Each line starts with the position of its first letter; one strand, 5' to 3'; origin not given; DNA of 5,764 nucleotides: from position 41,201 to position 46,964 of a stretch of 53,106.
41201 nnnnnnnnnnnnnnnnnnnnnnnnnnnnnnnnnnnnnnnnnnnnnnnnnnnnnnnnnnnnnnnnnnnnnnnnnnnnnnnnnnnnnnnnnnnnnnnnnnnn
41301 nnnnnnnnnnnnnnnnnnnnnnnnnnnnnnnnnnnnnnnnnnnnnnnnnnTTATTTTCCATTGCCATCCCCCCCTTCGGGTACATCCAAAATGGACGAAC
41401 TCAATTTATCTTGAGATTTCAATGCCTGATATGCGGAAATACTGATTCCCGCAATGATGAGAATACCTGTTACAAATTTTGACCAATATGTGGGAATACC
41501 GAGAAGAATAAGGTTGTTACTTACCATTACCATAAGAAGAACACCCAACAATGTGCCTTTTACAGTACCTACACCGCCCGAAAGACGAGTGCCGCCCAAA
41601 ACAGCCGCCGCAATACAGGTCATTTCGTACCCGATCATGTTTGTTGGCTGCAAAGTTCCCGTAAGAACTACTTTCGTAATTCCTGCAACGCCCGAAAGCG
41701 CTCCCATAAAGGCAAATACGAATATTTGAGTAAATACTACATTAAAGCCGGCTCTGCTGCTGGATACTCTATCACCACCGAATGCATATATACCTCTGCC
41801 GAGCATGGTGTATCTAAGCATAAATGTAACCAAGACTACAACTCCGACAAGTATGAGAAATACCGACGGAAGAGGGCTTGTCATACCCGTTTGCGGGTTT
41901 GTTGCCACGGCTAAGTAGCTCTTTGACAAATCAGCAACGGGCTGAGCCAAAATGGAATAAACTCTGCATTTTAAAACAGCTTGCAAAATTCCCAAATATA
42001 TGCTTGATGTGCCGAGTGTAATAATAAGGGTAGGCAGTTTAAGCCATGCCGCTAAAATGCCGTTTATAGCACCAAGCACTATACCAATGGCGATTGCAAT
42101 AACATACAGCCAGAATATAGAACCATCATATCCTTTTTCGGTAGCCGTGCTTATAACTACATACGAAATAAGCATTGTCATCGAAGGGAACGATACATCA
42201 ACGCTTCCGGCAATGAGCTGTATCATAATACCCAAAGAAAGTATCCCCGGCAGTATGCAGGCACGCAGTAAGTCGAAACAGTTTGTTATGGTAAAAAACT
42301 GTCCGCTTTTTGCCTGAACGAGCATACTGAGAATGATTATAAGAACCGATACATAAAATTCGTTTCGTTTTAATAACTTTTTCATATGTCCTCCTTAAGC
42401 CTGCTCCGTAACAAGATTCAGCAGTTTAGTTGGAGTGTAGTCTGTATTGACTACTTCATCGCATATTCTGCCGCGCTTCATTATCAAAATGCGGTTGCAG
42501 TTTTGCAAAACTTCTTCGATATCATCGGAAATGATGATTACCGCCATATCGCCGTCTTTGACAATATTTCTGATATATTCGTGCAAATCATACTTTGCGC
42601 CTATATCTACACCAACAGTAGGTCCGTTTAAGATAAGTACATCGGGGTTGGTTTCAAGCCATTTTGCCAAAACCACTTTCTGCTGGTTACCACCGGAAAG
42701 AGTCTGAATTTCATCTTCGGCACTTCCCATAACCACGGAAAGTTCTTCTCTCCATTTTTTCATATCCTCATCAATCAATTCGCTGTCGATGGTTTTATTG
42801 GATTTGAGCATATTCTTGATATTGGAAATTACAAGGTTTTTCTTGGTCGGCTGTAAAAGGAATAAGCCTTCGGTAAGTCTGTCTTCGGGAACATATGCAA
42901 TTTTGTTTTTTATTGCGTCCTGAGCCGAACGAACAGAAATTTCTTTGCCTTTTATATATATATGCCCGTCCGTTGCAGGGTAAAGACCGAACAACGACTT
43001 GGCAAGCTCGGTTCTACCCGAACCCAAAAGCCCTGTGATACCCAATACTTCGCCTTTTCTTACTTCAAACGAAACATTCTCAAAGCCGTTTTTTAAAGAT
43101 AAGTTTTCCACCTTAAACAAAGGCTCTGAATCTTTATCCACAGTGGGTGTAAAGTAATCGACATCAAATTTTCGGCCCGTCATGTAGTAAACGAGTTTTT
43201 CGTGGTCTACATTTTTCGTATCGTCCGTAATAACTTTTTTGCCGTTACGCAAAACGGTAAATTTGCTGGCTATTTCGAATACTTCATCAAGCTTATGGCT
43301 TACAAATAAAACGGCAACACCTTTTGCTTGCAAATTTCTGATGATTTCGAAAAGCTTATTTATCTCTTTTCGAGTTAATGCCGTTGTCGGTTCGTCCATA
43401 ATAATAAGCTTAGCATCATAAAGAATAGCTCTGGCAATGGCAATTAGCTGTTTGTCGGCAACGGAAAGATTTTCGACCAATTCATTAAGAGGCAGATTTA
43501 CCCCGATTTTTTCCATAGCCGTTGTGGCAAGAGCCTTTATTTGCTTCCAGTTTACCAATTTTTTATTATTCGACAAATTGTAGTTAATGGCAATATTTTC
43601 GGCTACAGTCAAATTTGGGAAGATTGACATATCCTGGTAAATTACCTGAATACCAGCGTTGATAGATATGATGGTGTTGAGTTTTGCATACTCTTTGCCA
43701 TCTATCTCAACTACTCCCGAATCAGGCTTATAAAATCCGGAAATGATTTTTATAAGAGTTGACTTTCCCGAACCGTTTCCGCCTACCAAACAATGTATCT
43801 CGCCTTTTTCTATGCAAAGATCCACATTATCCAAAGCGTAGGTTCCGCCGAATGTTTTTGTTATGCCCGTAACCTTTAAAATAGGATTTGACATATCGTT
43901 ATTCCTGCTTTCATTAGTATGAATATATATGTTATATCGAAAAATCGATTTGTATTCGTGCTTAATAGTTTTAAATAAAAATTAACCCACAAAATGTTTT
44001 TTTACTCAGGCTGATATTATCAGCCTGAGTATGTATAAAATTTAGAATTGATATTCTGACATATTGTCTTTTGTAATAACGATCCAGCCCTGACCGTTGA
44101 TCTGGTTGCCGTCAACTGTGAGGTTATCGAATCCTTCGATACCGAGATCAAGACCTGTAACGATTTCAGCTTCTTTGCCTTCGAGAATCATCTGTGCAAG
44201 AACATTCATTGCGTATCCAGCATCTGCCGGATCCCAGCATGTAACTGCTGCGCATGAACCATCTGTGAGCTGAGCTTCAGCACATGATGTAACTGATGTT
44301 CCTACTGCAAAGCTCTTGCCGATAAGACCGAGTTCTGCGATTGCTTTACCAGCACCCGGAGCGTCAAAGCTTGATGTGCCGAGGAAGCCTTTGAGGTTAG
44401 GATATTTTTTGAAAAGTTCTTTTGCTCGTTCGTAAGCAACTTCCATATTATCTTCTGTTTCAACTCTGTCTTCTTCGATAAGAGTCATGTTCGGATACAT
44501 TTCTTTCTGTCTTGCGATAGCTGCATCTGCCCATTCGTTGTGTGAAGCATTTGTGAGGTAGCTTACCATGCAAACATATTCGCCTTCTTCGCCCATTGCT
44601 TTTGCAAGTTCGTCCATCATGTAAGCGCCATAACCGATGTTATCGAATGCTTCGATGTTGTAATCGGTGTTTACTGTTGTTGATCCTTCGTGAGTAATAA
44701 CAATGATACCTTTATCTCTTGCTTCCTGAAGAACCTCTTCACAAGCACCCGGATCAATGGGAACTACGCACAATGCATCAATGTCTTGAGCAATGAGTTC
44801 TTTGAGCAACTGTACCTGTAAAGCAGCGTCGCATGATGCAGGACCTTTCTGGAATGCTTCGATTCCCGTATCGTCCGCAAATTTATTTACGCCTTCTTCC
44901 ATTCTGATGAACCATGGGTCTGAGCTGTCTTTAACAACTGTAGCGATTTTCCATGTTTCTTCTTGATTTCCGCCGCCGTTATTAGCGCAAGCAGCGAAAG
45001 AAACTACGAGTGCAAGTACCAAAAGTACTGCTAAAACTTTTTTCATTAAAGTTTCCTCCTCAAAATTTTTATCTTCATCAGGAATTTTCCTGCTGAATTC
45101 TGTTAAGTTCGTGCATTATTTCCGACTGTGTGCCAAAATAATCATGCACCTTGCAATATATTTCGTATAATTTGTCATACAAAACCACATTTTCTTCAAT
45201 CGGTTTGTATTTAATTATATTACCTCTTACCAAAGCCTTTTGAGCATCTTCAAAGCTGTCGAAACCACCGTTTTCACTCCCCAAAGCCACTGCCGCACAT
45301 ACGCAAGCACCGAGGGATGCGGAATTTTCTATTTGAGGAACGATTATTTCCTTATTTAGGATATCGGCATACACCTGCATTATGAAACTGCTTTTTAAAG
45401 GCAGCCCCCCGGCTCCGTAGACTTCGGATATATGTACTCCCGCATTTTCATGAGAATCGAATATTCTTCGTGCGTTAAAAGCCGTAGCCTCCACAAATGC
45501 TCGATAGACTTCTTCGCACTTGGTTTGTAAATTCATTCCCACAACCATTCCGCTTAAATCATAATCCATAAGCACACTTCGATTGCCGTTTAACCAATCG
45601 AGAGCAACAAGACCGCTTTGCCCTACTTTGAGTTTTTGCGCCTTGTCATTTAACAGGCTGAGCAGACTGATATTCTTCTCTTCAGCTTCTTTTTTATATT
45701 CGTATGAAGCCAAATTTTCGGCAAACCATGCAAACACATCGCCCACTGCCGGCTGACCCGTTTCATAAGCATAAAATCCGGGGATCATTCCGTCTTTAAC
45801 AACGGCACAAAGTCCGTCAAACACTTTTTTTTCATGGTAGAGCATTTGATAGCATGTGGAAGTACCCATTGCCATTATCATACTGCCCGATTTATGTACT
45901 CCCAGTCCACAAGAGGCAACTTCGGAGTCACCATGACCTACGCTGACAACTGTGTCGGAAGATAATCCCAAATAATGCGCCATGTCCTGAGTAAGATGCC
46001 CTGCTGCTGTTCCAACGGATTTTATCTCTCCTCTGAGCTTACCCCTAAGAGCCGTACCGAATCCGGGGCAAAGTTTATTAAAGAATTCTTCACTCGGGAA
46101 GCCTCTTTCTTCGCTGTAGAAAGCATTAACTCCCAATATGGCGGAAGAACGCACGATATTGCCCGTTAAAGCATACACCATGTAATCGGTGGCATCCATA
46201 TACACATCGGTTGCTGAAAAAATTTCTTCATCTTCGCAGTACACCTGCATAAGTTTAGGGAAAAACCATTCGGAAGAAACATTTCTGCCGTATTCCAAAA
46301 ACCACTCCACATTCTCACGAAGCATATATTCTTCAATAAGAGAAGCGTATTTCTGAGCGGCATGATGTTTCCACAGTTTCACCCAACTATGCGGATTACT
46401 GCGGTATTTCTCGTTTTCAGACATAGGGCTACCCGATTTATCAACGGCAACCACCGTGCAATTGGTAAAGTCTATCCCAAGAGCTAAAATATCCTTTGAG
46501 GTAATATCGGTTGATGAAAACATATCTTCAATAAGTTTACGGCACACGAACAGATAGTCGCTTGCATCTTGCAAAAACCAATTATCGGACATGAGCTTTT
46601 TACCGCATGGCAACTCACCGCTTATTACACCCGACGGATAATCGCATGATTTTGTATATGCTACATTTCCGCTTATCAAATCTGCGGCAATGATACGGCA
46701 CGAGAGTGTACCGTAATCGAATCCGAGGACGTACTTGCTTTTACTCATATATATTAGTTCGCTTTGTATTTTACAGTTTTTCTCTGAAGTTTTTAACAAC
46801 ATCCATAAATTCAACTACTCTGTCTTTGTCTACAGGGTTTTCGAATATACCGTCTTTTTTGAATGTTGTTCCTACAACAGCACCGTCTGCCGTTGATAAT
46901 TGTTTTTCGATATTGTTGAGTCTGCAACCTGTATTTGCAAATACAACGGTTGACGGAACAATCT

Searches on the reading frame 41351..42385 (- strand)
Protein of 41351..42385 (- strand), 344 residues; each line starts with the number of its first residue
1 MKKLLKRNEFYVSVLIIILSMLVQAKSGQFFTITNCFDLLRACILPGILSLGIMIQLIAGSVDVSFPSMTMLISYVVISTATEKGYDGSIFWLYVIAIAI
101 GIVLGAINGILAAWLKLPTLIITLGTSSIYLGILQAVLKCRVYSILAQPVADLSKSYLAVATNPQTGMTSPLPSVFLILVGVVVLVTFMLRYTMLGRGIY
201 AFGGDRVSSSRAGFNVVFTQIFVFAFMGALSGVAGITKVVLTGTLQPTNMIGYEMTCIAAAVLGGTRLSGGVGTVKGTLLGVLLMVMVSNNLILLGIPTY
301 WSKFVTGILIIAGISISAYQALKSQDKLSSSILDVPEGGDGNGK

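Call 12: search_protein_families(library=pfam, proteins=[window:41351-42385:-], max_evalue=0.001)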
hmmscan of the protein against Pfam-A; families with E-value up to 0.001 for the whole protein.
window:41351-42385:- (344 aa): 1 family
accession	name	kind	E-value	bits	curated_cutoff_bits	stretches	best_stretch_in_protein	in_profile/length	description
PF02653.21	BPD_transp_2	-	3.7e-30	105.4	26.8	1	37-312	3-267/269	Branched-chain amino acid transport system / permease component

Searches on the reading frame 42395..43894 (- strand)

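Call 12: search_protein_families(library=pfam, proteins=[window:42395-43894:-], max_evalue=0.001)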
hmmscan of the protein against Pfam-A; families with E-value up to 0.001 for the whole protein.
window:42395-43894:- (499 aa): 4 families
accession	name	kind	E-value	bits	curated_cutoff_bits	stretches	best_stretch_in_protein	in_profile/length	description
PF00005.33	ABC_tran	-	5e-56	189.5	25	2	21-171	1-137/137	ABC transporter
PF13304.12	AAA_21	-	7.1e-09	36.6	27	1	33-114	1-83/304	AAA domain, putative AbiEii toxin, Type IV TA system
PF09818.15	ABC_ATPase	-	6.3e-05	22.6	23.2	0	26-92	75-140/283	P-loop domain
PF13555.12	AAA_29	-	0.00046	20.3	27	0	24-48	15-39/61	P-loop containing region of AAA domain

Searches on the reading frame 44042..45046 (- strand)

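Call 12: search_protein_families(library=pfam, proteins=[window:44042-45046:-], max_evalue=0.001)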
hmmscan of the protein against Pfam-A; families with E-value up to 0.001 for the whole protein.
window:44042-45046:- (334 aa): 2 families
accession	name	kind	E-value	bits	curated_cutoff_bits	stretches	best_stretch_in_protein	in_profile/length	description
PF13407.12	Peripla_BP_4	-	4e-55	187.6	35.1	1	34-292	1-258/258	Periplasmic binding protein domain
PF00532.27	Peripla_BP_1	-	4.3e-07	30.1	22.2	1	31-233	1-196/281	Periplasmic binding proteins and sugar binding domain of LacI family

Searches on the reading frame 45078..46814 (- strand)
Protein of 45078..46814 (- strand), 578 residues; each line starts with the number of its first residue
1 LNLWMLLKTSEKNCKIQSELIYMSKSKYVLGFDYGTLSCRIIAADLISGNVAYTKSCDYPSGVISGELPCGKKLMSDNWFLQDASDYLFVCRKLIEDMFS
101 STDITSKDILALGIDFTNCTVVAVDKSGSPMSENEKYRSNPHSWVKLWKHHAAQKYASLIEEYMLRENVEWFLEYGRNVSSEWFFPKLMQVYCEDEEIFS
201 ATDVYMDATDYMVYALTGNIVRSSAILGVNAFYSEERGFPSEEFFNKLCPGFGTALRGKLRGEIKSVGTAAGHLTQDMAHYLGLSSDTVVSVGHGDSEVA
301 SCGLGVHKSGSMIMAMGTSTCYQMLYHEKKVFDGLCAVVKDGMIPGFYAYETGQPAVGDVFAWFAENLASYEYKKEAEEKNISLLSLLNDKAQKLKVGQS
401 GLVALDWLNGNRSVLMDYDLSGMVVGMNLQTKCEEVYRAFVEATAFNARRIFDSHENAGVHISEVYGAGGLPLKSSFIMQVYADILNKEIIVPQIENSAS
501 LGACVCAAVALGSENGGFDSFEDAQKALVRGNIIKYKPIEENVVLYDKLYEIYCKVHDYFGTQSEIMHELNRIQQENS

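Call 12: search_protein_families(library=pfam, proteins=[window:45078-46814:-], max_evalue=0.001)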
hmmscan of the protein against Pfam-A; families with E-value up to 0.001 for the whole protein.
window:45078-46814:- (578 aa): 2 families
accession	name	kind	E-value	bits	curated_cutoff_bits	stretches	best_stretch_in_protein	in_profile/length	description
PF02782.22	FGGY_C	-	1.4e-35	123.3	27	1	313-510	2-197/198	FGGY family of carbohydrate kinases, C-terminal domain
PF00370.27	FGGY_N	-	2.4e-08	34.3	28.8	1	28-302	1-244/245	FGGY family of carbohydrate kinases, N-terminal domain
